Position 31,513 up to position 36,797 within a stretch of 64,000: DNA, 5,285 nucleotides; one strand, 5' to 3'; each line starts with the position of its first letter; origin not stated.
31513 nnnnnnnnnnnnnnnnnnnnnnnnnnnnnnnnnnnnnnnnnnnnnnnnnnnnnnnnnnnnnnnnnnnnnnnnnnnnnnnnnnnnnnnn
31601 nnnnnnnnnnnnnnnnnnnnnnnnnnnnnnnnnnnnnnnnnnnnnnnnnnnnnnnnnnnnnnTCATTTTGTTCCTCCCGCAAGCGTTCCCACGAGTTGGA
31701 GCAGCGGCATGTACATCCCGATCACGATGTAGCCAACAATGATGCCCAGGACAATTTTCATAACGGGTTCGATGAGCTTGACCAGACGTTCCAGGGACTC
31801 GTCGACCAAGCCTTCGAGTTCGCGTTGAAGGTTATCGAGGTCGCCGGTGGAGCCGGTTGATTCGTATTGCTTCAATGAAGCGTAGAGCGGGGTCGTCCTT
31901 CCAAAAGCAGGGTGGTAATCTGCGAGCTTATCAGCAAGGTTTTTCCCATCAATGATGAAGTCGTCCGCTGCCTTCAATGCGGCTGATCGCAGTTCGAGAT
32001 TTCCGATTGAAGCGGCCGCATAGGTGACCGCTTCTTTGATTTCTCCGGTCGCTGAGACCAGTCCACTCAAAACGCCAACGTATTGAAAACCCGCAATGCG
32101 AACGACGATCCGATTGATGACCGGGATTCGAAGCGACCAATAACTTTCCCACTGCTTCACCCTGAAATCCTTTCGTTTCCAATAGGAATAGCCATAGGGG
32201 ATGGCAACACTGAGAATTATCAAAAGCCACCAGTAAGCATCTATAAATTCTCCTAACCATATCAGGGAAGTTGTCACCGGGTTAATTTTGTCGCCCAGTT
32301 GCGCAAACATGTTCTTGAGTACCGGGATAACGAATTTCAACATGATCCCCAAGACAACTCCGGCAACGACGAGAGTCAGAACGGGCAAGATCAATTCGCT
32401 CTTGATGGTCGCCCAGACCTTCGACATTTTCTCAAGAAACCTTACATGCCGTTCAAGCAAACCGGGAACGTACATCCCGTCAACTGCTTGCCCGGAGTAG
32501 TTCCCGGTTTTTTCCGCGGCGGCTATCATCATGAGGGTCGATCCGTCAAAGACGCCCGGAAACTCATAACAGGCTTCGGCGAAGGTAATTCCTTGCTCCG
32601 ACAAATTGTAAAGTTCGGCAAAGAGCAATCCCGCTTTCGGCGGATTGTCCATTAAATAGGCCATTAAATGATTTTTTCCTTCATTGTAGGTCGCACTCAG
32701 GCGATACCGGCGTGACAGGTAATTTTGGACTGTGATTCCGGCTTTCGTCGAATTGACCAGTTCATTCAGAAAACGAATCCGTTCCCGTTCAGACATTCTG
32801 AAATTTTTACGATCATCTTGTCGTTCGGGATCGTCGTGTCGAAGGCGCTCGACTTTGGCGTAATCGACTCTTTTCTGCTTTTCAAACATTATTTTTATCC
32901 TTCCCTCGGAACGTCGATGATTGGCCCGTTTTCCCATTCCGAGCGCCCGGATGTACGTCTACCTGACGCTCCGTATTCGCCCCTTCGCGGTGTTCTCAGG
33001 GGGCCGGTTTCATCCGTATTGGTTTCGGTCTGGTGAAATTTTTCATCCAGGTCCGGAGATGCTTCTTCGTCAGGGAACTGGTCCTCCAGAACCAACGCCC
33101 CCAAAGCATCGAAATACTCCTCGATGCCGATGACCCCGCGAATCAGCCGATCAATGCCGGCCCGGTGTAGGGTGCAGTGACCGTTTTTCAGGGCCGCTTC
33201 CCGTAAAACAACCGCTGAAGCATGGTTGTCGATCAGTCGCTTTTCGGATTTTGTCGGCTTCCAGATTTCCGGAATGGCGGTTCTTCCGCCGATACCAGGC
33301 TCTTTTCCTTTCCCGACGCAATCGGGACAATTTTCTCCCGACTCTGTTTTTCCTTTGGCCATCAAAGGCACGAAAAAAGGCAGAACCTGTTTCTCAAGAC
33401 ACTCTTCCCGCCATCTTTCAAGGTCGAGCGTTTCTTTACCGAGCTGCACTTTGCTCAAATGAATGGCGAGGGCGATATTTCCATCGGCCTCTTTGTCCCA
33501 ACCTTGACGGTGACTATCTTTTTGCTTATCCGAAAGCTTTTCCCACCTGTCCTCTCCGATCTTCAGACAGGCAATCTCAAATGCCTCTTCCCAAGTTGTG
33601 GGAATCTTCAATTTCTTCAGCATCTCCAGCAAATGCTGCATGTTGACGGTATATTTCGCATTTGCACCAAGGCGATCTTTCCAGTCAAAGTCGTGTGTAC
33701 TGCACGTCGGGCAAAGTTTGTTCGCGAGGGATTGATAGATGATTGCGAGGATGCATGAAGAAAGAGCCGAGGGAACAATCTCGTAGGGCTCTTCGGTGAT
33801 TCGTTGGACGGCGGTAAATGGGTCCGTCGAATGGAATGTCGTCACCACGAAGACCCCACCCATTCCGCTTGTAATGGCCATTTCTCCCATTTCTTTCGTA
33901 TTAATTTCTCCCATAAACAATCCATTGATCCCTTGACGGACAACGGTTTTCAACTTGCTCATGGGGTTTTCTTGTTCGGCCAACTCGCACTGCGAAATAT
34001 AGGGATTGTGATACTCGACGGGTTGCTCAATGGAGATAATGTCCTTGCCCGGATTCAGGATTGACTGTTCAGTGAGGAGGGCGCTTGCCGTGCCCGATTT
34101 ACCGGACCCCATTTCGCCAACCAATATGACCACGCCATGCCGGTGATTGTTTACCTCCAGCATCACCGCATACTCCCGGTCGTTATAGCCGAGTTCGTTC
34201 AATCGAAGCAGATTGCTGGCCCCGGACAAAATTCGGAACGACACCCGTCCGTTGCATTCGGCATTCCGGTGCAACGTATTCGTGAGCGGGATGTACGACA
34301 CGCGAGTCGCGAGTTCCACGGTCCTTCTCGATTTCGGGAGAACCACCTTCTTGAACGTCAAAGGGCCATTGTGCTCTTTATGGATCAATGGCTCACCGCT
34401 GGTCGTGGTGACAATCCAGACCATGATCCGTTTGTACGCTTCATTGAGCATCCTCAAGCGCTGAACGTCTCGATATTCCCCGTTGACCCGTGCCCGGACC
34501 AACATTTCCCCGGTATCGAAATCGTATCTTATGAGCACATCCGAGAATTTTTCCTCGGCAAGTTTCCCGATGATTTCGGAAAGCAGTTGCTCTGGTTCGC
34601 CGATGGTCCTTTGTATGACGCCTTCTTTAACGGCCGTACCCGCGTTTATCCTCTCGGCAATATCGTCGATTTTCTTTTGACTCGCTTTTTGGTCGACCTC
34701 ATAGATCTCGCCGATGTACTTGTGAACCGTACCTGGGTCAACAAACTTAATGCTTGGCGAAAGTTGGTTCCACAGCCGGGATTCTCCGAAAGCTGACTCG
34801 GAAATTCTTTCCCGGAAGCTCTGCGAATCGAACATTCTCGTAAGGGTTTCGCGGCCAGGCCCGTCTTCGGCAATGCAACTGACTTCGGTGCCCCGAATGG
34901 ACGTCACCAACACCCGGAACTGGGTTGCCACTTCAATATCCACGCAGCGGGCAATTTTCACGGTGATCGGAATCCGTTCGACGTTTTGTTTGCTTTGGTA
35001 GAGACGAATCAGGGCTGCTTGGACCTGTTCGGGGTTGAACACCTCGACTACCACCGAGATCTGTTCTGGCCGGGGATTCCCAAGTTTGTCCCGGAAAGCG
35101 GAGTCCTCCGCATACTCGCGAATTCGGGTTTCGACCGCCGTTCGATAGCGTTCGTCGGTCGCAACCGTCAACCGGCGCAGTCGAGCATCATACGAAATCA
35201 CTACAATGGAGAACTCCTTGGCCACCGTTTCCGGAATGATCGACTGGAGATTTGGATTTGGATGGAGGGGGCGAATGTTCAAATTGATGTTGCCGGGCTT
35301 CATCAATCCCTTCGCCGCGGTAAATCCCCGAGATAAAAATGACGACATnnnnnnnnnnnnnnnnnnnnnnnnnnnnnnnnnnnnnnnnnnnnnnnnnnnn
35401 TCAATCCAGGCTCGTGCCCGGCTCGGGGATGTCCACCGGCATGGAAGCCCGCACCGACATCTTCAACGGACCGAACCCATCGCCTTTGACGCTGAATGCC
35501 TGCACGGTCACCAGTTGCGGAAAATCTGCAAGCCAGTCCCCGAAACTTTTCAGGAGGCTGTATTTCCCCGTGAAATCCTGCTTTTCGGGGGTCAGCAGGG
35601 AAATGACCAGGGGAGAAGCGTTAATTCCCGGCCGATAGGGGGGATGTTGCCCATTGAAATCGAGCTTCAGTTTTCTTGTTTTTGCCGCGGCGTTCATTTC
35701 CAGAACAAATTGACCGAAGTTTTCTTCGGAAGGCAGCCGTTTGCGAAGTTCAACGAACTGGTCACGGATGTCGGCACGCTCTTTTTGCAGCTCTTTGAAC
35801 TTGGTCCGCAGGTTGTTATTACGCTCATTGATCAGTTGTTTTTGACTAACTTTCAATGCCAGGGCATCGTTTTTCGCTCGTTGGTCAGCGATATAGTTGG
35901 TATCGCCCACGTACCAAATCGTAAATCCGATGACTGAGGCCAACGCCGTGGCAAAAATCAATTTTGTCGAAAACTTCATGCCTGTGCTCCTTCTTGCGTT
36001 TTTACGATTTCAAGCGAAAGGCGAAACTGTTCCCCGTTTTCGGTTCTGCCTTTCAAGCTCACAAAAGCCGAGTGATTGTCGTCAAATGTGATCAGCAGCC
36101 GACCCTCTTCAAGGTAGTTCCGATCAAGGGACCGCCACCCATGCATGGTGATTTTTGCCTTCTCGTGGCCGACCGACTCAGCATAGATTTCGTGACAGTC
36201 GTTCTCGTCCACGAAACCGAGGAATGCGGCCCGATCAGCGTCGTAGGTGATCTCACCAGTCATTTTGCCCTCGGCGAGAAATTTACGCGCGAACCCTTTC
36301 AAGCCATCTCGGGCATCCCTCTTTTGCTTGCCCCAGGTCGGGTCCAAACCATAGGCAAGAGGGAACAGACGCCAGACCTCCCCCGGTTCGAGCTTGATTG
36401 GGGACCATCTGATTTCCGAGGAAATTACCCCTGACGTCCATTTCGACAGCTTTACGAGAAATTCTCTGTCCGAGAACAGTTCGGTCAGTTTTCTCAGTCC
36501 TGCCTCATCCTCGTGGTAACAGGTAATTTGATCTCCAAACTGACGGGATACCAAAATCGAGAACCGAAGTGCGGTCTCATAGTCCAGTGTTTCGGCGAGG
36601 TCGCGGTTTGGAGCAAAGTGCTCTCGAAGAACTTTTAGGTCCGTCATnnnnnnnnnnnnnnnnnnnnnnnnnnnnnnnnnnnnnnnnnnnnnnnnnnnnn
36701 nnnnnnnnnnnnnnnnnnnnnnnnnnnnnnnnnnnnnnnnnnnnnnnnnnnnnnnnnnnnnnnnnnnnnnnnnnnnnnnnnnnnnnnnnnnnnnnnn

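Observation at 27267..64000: Sigma-54-controlled chimeric transfer apparatus: Trb-type T4SS components (VirB2-B6) followed by a secretin/GspE/GspF/GspL-M/PilT module with no VirB7-B11 or VirD4 in view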

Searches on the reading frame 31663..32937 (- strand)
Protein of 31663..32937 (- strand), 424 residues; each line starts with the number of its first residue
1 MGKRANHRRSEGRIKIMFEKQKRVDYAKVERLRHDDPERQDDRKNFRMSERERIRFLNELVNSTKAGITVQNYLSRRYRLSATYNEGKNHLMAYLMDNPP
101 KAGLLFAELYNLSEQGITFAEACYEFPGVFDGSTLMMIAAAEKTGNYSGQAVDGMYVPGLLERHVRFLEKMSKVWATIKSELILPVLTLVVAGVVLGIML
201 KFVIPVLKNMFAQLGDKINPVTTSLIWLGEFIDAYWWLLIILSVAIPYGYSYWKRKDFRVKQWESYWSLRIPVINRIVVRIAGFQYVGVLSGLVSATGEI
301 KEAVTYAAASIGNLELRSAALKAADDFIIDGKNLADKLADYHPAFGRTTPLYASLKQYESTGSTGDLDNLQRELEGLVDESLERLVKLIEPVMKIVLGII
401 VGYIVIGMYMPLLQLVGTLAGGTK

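Call 3: search_protein_families(library=pfam, proteins=[window:31663-32937:-], max_evalue=0.01)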
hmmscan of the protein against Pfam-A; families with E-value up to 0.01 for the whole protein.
window:31663-32937:- (424 aa): 1 family
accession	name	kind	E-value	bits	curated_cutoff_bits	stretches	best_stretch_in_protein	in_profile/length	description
PF00482.28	T2SSF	-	3.5e-18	66.2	25.2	2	289-411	4-125/125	Type II secretion system (T2SS), protein F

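Call 49: search_protein_families(library=ncbifam, proteins=[window:31663-32937:-], max_evalue=0.01)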
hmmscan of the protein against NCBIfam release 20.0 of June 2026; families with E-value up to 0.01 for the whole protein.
window:31663-32937:- (424 aa): 6 families
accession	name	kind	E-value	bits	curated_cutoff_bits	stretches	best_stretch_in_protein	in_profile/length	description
NF052606.1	T4PiliAsmPilCMyx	equivalog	4e-35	121.4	700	1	92-418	106-417/419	type IV pilus assembly protein PilC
TIGR02120.1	GspF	equivalog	1e-34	120.5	424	1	114-415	110-397/401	type II secretion system inner membrane protein GspF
NF052607.1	T4PiliAsmPilCThrm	equivalog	8.8e-31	107.4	700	1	113-420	112-405/406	type IV pilus assembly protein PilC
NF007861.0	PRK10573.1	equivalog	3.9e-30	105.2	401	1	105-421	97-400/401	protein transport protein HofC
NF047826.1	T3SSXpsF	equivalog_domain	3.8e-22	78.7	650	1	158-418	147-403/405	type II secretion system protein XpsF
NF041012.2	T4P_ComGB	equivalog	8.3e-14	51.7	240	1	133-414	63-329/332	competence type IV pilus assembly protein ComGB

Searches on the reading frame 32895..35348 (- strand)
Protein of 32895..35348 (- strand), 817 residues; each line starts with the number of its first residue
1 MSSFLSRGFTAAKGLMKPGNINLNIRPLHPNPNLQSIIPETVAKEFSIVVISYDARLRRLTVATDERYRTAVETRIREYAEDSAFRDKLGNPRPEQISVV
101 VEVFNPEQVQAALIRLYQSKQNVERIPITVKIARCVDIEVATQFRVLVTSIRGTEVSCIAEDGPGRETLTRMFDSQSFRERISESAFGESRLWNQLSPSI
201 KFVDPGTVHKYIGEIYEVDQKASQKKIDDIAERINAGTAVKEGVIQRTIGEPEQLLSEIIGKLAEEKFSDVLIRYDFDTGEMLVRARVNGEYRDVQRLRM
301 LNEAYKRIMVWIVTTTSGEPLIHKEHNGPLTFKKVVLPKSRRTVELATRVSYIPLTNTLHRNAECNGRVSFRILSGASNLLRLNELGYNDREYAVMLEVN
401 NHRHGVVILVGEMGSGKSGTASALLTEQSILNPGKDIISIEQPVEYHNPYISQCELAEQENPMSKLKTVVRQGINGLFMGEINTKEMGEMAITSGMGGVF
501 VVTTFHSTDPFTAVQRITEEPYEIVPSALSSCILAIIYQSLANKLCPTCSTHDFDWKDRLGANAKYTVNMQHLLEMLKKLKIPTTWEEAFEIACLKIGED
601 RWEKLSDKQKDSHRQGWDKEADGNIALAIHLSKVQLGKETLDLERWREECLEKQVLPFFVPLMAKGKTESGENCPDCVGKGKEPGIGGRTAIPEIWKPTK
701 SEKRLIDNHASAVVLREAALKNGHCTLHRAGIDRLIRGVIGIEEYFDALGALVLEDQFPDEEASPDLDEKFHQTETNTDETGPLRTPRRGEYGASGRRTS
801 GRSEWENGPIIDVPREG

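Call 3: search_protein_families(library=pfam, proteins=[window:32895-35348:-], max_evalue=0.01)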
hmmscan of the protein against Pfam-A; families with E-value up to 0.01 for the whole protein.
window:32895-35348:- (817 aa): 1 family
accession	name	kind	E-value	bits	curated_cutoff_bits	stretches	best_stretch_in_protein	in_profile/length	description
PF00437.27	T2SSE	-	1.1e-30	107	24.9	1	344-557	90-293/370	Type II/IV secretion system protein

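Call 26: search_solved_structures(query=window:32895-35348:-, max_evalue=0.001)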
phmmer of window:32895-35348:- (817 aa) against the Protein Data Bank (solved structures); distinct sequences matched with E-value up to 0.001: 24.
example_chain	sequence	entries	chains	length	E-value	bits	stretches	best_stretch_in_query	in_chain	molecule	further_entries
6ejf_A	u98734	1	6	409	8.9e-21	77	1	369-551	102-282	Type IV pilus assembly protein PilF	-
5it5_F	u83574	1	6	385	9.2e-21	76.9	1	369-551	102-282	ATP binding motif-containing protein PilF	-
5oiu_A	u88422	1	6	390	9.6e-21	76.9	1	369-551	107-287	Type IV pilus assembly protein PilF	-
6f8l_G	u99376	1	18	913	1.1e-19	73.4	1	369-551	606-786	Type IV pilus assembly protein PilF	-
3jc8_Ba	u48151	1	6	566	6.2e-19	70.9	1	368-551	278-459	Type IV-A pilus assembly ATPase PilB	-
1p9r_A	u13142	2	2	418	2.6e-18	68.8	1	366-555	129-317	General secretion pathway protein E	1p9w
4ksr_A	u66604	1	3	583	8.3e-18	67.2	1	366-555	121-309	Type II secretion system protein E, Hemolysin-coregulated protein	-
4kss_A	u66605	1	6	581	8.8e-18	67.1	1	366-555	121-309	Type II secretion system protein E, hemolysin-coregulated protein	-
4pht_A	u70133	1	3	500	3.4e-17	65.2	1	366-559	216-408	General secretory pathway protein E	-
5zfr_A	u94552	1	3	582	2.7e-15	58.8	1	368-551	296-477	Type IV pilus biogenesis ATPase PilB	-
6olj_C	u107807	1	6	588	9.9e-15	57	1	368-550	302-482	Type IV pilus biogenesis ATPase PilB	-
5tsg_B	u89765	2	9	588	9.9e-15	57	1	368-550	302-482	Type IV pilus biogenesis ATPase PilB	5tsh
5fl3_A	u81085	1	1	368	5.1e-10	41.4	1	396-539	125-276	PILI RETRACTION PROTEIN PILT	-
5zfq_A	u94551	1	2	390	8e-09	37.5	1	394-524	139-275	Twitching motility pilus retraction protein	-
6ojx_A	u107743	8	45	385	1.4e-08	36.6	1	395-520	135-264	Twitching motility pilus retraction ATPase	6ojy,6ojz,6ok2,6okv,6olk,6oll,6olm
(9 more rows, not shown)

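Call 38: find_homologous_proteins(query=window:32895-35348:-, max_evalue=1e-10)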
Query window:32895-35348:- (817 aa): 4 proteins with E <= 1e-10 among 8000 candidates.
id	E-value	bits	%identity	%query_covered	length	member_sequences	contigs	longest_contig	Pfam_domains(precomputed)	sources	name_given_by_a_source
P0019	0.0e+0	1861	100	100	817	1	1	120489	PF00437.27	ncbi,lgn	-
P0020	9.2e-260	882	52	93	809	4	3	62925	PF00437.27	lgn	-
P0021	1.9e-18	84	33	25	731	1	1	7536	PF05157.21,PF00437.27,PF00072.31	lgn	-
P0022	8.6e-16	75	27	42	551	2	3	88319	PF05157.21,PF00437.27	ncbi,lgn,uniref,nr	ncbi:type II secretion system protein E [Caldalkalibacillus thermarum TA2.A1]|uniref:Type II secreti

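Call 39: find_encoding_contigs(protein=P0020, flank=10000, max_places=4)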
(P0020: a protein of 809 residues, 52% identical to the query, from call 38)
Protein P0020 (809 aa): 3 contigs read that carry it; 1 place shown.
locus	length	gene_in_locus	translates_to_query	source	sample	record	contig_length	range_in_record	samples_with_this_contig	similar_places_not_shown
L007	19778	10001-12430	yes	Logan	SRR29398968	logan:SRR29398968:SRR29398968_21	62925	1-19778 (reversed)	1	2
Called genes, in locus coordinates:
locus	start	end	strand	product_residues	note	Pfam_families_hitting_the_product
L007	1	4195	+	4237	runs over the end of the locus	PF22763:NrS1-1_pol-like_HBD, PF07669:Eco57I (weak), PF28554:DUF8437, PF28555:Helicase_dom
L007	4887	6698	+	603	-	PF03958:Secretin_N, PF00263:Secretin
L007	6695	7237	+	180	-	-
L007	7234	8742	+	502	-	-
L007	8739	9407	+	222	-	-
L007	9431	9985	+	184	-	PF04350:PilO (weak)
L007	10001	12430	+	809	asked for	PF00437:T2SSE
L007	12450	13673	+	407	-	PF00482:T2SSF (weak)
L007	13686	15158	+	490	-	-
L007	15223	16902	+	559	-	PF00437:T2SSE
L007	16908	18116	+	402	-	-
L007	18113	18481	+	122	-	-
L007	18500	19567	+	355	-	-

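Call 49: search_protein_families(library=ncbifam, proteins=[window:32895-35348:-], max_evalue=0.01)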
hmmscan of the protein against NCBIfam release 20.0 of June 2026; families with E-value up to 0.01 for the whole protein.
window:32895-35348:- (817 aa): 10 families
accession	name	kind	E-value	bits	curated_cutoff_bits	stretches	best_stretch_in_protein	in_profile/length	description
TIGR02533.1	type_II_gspE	equivalog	5.7e-34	117.6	630.25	2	182-552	32-389/486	type II secretion system ATPase GspE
TIGR02538.1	type_IV_pilB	equivalog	3.4e-30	105.2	675.65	2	105-552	42-462/564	type IV-A pilus assembly ATPase PilB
NF053534.1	T4PilAsmATPsTfpB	equivalog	2.5e-26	92.2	850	2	371-553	303-483/584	type IV pilus assembly ATPase TfpB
NF007755.0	PRK10436.1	equivalog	1.6e-22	79.8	617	1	367-553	182-366/465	type II secretion system protein GspE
NF041000.1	ATPase_ComGA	equivalog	2.2e-22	79.3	300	1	387-542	111-265/267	competence type IV pilus ATPase ComGA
TIGR01420.1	pilT_fam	subfamily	1.1e-19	70.9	319.1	1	256-544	2-270/343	PilT/PilU family type 4a pilus ATPase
TIGR02525.1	plasmid_TraJ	equivalog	5.9e-09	35.3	368.3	1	369-542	120-294/372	plasmid transfer ATPase TraJ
NF058587.1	archaellum_moto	equivalog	8e-09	34.8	550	1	404-541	275-417/527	archaellum flagellar ATPase motor FlaI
TIGR02782.1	TrbB_P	equivalog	0.00043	19.7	304.55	1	402-519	135-254/303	P-type conjugative transfer ATPase TrbB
TIGR02524.1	dot_icm_DotB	equivalog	0.006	15.8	463.3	0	398-517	128-256/358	Dot/Icm type IV secretion system ATPase DotB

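Call 104: search_protein_families(library=pfam, proteins=[L007:16908-18116:+, L007:13686-15158:+, L007:8739-9407:+, L007:6695-7237:+], max_evalue=1)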
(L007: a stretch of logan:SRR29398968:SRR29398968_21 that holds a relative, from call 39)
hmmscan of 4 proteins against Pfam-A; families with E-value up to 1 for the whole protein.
L007:16908-18116:+ (402 aa): 0 families

L007:13686-15158:+ (490 aa): 0 families

L007:8739-9407:+ (222 aa): 0 families

L007:6695-7237:+ (180 aa): 0 families

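Call 111: search_dna_similar(query=window:32895-35348:-, collection=plasmids, mode=protein, max_rows=15, max_evalue=1e-10)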
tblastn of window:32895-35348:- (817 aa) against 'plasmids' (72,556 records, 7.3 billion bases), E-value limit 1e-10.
Records with a match: 830; places in all: 868; records where one place covers at least 80% of the query: 0.
Best place of each record, by identity: <60% 830.
By first word of the organism name: Escherichia 421; Pseudomonas 134; Ralstonia 114; Cupriavidus 12; Paraburkholderia 11; Bradyrhizobium 8; Acinetobacter 6; Providencia 6; Vibrio 5; Burkholderia 5; and 71 more.
By predicted mobility (MOB-suite, as given by PLSDB): non-mobilizable 541; mobilizable 181; conjugative 108.
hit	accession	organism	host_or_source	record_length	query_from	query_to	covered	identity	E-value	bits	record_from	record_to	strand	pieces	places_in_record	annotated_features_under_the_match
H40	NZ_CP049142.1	Pseudomonas nitroreducens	monoculture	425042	172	549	46%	25.3%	2e-22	111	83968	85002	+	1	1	ATPase, T2SS/T4P/T4SS family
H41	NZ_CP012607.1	Ralstonia insidiosa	fresh-cut produce processing plant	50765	163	550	47%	24.2%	5e-13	81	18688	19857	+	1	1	ATPase, T2SS/T4P/T4SS family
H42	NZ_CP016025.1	Ralstonia insidiosa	cell culture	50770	163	550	47%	24.2%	5e-13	81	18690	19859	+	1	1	ATPase, T2SS/T4P/T4SS family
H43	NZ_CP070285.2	Escherichia albertii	Yunnan,Bat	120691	210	549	42%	27.2%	2e-17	95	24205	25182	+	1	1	gspE: type II secretion system ATPase GspE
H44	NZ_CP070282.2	Escherichia albertii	Yunnan,Bat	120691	210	549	42%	27.2%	2e-17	95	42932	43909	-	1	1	gspE: type II secretion system ATPase GspE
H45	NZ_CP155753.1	Sphingomonas parapaucimobilis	Chinese cabbage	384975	199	549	43%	26.1%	6e-20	103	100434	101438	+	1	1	gspE: type II secretion system ATPase GspE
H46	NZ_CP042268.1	Pseudomonas aeruginosa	Homo sapiens,sputum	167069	177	549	46%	24.4%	3e-21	108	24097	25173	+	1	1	xcpR: GspE family T2SS ATPase variant XcpR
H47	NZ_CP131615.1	Pseudomonas aeruginosa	Homo sapiens,sputum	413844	172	549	46%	24.0%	5e-19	100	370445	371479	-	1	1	ATPase, T2SS/T4P/T4SS family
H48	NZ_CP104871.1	Pseudomonas aeruginosa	humen being,catheter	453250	172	549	46%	24.0%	5e-19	100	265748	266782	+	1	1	ATPase, T2SS/T4P/T4SS family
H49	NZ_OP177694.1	Pseudomonas aeruginosa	-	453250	172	549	46%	24.0%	5e-19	100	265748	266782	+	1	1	ATPase, T2SS/T4P/T4SS family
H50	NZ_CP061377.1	Pseudomonas aeruginosa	Homo sapiens,urine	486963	172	549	46%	24.0%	5e-19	100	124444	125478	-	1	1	ATPase, T2SS/T4P/T4SS family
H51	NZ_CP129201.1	Pseudomonas aeruginosa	Homo sapiens,sputum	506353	172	549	46%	24.0%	5e-19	100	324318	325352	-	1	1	ATPase, T2SS/T4P/T4SS family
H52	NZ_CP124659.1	Pseudomonas aeruginosa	Homo sapiens,blood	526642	172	549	46%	24.0%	5e-19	100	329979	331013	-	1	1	ATPase, T2SS/T4P/T4SS family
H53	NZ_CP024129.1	Escherichia coli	whole organism,clinical patient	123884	210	549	42%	26.6%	2e-17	95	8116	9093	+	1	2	none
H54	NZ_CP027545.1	Escherichia coli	Homo sapiens,stool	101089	210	549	42%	26.6%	3e-17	95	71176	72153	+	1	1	none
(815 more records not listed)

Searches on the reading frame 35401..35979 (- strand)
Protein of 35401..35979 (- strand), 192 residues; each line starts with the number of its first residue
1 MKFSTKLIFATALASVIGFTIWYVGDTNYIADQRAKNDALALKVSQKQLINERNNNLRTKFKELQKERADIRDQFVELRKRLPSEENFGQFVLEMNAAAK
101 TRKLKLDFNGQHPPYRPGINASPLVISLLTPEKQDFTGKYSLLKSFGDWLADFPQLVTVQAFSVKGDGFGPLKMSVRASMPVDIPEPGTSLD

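Call 3: search_protein_families(library=pfam, proteins=[window:35401-35979:-], max_evalue=0.01)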
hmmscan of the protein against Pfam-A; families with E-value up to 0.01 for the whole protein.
window:35401-35979:- (192 aa): 2 families
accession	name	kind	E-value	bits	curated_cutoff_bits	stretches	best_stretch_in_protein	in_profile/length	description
PF04350.18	PilO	-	3.1e-07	31.1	22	1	54-177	18-137/145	Pilus assembly protein, PilO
PF10828.13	DUF2570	-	0.0014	19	26.6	1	12-84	7-76/108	Protein of unknown function (DUF2570)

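Call 49: search_protein_families(library=ncbifam, proteins=[window:35401-35979:-], max_evalue=0.01)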
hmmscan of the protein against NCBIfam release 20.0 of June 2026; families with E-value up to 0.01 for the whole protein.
window:35401-35979:- (192 aa): 0 families

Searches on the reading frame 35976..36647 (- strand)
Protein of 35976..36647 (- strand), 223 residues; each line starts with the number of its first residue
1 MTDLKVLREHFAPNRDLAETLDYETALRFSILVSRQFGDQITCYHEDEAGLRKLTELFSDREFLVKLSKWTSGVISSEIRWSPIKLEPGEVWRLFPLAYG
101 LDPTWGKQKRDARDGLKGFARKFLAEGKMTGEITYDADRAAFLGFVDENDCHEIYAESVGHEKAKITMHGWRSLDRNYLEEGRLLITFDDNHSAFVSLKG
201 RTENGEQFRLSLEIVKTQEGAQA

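Call 3: search_protein_families(library=pfam, proteins=[window:35976-36647:-], max_evalue=0.01)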
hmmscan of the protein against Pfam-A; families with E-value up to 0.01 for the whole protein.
window:35976-36647:- (223 aa): 0 families

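Call 6: search_protein_families(library=ncbifam, proteins=[window:35976-36647:-], max_evalue=0.1)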
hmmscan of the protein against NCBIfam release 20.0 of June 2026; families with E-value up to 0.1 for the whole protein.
window:35976-36647:- (223 aa): 0 families

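Call 104: search_protein_families(library=pfam, proteins=[window:35976-36647:-], max_evalue=1)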
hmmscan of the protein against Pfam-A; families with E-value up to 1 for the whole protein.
window:35976-36647:- (223 aa): 0 families
